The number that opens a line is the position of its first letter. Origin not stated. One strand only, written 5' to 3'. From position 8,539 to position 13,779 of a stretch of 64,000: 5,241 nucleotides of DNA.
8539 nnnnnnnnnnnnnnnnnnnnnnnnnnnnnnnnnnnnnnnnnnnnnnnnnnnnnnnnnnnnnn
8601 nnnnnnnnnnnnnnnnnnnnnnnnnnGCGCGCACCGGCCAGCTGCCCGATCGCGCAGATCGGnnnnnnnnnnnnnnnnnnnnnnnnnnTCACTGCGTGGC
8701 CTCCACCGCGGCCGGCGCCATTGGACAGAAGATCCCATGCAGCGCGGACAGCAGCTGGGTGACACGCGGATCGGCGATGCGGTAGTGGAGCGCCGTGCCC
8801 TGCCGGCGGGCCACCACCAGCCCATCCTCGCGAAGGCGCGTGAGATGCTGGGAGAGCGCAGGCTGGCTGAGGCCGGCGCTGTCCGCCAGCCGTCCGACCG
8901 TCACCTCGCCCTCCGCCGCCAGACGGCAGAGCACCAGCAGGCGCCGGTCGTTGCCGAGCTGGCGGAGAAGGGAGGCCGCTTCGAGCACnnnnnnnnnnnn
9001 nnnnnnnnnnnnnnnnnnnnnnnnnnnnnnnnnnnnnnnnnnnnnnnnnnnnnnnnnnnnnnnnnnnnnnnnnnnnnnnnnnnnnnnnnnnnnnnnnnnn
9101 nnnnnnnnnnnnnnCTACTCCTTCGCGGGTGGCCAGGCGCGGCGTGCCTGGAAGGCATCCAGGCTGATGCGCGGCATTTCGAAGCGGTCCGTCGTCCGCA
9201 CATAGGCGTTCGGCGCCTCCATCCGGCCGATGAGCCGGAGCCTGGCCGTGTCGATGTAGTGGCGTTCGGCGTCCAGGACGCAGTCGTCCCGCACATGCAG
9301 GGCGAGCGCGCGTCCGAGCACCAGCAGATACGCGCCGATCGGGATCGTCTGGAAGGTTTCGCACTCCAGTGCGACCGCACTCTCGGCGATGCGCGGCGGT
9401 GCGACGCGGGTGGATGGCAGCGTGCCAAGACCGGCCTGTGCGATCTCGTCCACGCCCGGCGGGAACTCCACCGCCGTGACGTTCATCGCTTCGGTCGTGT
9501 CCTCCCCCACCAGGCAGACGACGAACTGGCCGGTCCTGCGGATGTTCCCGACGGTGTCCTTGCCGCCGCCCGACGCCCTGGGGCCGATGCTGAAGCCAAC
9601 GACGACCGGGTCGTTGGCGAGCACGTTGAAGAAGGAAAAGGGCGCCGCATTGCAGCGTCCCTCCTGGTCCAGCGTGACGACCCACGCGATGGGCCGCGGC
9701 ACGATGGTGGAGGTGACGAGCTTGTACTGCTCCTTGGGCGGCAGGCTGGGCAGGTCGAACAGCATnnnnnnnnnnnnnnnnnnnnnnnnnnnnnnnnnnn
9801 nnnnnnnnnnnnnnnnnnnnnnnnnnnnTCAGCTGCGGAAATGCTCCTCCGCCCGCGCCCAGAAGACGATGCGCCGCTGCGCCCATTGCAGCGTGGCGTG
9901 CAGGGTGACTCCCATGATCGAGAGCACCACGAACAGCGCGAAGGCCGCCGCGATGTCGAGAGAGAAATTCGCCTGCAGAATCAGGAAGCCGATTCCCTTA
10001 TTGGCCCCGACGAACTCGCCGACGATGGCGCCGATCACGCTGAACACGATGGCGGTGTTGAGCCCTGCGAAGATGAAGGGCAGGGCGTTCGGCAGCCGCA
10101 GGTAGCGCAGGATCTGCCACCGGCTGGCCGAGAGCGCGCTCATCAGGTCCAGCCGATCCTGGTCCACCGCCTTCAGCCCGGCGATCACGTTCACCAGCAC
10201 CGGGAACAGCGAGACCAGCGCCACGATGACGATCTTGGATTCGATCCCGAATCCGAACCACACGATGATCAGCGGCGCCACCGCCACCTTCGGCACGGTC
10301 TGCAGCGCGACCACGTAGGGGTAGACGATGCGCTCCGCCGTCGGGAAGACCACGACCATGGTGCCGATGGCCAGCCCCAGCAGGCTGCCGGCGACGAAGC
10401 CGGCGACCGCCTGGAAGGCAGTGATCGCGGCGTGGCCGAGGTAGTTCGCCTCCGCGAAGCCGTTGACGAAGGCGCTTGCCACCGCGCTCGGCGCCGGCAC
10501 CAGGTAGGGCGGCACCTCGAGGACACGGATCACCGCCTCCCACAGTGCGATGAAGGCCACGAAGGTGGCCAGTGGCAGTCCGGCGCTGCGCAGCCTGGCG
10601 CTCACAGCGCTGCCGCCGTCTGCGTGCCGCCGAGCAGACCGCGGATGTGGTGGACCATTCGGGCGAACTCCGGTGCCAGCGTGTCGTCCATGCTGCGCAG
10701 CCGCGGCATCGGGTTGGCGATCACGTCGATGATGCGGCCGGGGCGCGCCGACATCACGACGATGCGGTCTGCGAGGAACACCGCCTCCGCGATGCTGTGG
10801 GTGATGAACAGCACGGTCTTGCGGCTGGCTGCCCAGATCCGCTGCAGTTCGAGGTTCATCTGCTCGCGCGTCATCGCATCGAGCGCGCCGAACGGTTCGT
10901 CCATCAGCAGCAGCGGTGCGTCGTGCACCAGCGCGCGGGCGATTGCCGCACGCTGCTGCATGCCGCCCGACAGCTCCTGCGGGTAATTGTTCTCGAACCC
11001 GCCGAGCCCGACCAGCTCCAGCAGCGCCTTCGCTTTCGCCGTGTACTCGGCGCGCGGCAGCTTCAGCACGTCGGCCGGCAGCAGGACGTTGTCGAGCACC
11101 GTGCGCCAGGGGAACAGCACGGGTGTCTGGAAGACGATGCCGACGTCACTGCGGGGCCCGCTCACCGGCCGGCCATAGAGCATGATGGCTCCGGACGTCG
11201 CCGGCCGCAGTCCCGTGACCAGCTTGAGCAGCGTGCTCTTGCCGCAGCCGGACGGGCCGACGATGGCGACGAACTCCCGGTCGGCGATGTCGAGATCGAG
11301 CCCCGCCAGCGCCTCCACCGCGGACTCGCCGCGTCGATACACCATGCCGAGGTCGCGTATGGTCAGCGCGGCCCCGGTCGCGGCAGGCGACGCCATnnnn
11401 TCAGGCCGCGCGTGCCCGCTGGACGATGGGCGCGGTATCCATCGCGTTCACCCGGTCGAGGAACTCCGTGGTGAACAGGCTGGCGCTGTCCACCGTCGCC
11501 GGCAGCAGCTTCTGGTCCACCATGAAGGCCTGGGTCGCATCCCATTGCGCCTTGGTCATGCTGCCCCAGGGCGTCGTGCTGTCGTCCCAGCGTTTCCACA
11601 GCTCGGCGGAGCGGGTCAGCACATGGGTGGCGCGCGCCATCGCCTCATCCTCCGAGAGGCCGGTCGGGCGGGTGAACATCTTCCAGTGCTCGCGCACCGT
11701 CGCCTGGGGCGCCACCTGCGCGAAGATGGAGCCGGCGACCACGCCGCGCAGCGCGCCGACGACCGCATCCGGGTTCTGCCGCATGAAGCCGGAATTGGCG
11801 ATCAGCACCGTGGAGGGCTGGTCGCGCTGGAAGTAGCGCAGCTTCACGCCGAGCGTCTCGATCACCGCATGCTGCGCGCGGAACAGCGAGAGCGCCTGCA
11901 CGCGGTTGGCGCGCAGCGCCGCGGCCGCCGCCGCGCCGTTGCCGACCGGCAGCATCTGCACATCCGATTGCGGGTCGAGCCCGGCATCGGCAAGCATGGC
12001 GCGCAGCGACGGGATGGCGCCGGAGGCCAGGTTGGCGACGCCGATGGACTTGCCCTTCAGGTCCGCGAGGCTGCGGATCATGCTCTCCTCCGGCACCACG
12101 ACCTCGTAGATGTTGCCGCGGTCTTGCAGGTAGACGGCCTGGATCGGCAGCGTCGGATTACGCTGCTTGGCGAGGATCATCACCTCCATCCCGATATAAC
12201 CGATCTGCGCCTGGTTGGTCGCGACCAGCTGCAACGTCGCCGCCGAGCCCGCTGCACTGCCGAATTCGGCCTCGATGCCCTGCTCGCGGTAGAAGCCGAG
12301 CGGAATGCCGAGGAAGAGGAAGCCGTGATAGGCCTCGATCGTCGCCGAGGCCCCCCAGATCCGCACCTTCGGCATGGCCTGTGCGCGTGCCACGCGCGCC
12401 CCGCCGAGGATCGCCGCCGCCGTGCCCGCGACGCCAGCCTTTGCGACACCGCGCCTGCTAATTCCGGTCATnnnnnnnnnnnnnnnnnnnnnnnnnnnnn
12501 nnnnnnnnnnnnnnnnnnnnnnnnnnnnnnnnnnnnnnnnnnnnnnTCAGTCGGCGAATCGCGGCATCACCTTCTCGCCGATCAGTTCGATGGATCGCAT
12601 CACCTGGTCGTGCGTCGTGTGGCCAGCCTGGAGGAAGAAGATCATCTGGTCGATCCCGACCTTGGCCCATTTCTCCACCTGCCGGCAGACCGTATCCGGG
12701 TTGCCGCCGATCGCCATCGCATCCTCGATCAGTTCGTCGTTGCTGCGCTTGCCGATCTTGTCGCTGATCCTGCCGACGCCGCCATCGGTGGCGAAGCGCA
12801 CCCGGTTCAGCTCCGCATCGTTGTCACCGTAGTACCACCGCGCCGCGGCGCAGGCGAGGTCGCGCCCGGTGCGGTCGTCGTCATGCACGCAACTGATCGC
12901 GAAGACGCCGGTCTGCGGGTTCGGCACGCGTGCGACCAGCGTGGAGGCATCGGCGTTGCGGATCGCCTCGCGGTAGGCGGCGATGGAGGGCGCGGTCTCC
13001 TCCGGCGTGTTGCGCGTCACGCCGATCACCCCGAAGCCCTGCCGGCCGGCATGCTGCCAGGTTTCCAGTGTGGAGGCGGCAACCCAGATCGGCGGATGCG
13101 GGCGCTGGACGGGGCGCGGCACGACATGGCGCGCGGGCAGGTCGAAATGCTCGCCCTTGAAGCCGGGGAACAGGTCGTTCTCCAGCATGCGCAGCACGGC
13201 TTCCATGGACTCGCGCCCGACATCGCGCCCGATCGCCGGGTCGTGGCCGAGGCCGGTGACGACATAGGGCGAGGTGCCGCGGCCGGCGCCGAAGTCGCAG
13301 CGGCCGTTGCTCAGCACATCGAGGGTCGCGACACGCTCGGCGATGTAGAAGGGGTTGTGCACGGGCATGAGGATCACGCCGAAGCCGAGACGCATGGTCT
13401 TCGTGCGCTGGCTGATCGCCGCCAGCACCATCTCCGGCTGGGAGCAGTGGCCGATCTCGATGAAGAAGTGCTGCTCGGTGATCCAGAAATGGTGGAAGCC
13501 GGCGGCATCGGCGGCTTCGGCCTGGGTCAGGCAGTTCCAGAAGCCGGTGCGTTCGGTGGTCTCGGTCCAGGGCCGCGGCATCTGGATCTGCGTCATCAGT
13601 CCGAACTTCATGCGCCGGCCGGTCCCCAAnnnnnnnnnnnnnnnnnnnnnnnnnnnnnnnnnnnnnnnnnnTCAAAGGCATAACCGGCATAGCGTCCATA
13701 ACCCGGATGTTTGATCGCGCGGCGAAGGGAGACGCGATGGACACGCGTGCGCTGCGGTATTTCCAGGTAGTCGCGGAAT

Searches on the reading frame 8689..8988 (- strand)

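Call 40: search_protein_families(library=pfam, proteins=[window:8689-8988:-], max_evalue=0.001)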
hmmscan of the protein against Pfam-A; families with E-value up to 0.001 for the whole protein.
window:8689-8988:- (99 aa): 9 families
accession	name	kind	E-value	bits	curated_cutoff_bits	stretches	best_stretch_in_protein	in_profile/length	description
PF01022.26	HTH_5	-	1.4e-10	41.3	22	1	14-58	2-45/47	Bacterial regulatory protein, arsR family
PF12802.13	MarR_2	-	7.6e-08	32.8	27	1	17-64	8-56/61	MarR family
PF13412.12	HTH_24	-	1.6e-07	31.2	21.9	1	13-58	2-47/48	Winged helix-turn-helix DNA-binding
PF12840.13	HTH_20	-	3.6e-07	30.5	27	1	16-58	6-48/51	Helix-turn-helix domain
PF01047.28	MarR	-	2.6e-06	27.6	24.6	1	15-58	4-47/59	MarR family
PF13545.12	HTH_Crp_2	-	4.1e-05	23.9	27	1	26-73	20-63/70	Crp-like helix-turn-helix domain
PF02082.26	Rrf2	-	5.9e-05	23.7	30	1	17-62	12-57/132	Iron-dependent Transcriptional regulator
PF01978.25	TrmB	-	0.00048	20.4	25.6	1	21-74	15-67/68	Sugar-specific transcriptional regulator TrmB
PF02002.24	TFIIE_alpha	-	0.00069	19.9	22.9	1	8-63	7-62/105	TFIIE alpha subunit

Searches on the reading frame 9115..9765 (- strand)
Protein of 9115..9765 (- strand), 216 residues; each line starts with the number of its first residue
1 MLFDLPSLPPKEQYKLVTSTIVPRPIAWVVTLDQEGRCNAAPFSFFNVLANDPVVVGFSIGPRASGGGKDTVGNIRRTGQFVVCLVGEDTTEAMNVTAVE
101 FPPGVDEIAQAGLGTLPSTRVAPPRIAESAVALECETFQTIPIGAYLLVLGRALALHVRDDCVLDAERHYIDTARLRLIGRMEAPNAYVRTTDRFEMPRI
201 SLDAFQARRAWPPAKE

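Call 40: search_protein_families(library=pfam, proteins=[window:9115-9765:-], max_evalue=0.001)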
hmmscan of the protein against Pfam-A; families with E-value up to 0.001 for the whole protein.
window:9115-9765:- (216 aa): 1 family
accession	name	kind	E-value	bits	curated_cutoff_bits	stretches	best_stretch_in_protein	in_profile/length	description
PF01613.24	Flavin_Reduct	-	1.9e-24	87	27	1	22-170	4-149/153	Flavin reductase like domain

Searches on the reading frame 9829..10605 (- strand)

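Call 41: search_protein_families(library=pfam, proteins=[window:9829-10605:-], max_evalue=0.001)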
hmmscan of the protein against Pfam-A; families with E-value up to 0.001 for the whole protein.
window:9829-10605:- (258 aa): 1 family
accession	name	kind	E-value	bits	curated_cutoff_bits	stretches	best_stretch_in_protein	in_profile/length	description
PF00528.27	BPD_transp_1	-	2.2e-30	106.2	26.4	1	73-246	1-178/184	Binding-protein-dependent transport system inner membrane component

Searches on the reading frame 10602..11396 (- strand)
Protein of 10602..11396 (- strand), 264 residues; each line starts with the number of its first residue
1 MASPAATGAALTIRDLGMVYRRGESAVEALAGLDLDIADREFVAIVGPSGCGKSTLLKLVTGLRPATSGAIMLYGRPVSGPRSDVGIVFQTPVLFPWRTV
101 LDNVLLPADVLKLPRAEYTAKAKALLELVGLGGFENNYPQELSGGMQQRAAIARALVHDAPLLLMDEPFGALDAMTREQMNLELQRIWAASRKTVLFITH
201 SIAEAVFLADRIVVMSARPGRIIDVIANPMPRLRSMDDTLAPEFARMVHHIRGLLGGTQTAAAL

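Call 41: search_protein_families(library=pfam, proteins=[window:10602-11396:-], max_evalue=0.001)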
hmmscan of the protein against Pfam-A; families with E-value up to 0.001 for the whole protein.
window:10602-11396:- (264 aa): 7 families
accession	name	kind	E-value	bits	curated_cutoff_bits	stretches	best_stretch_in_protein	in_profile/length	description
PF00005.33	ABC_tran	-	4e-33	115.4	25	1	31-169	2-136/137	ABC transporter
PF13304.12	AAA_21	-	5.4e-05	23.8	27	0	42-63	1-22/304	AAA domain, putative AbiEii toxin, Type IV TA system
PF13191.12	AAA_16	-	5.9e-05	24.1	32.6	1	41-198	25-138/167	AAA ATPase domain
PF02463.25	SMC_N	-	6.5e-05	22.9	40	0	39-58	23-42/220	RecF/RecN/SMC N terminal domain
PF09818.15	ABC_ATPase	-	9.5e-05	22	23.2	0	141-205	157-218/283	P-loop domain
PF13401.12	AAA_22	-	0.00018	22.3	27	1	40-167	5-92/130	AAA domain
PF20703.3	nSTAND1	-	0.00055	20.1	27.1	1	36-76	29-60/379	Novel STAND NTPase 1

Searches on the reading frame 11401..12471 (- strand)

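Call 41: search_protein_families(library=pfam, proteins=[window:11401-12471:-], max_evalue=0.001)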
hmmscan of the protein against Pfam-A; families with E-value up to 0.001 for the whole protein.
window:11401-12471:- (356 aa): 4 families
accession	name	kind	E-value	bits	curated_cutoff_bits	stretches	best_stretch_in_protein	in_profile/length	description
PF09084.16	NMT1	-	2.4e-25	90.2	20.5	1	47-256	2-214/216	NMT1/THI5 like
PF12974.12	Phosphonate-bd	-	3.3e-13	50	27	1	63-195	26-161/242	ABC transporter, phosphonate, periplasmic substrate-binding protein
PF13379.11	NMT1_2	-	2.7e-10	40.9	24.7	1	55-255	24-240/252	NMT1-like family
PF16868.10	NMT1_3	-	2.5e-07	31.1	27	1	63-197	28-167/289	NMT1-like family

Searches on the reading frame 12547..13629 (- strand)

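Call 41: search_protein_families(library=pfam, proteins=[window:12547-13629:-], max_evalue=0.001)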
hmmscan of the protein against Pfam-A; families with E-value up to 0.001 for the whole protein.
window:12547-13629:- (360 aa): 1 family
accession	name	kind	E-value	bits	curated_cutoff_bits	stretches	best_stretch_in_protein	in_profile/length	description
PF00296.26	Bac_luciferase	-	6.5e-49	167.4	27.9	1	7-328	1-314/314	Luciferase-like monooxygenase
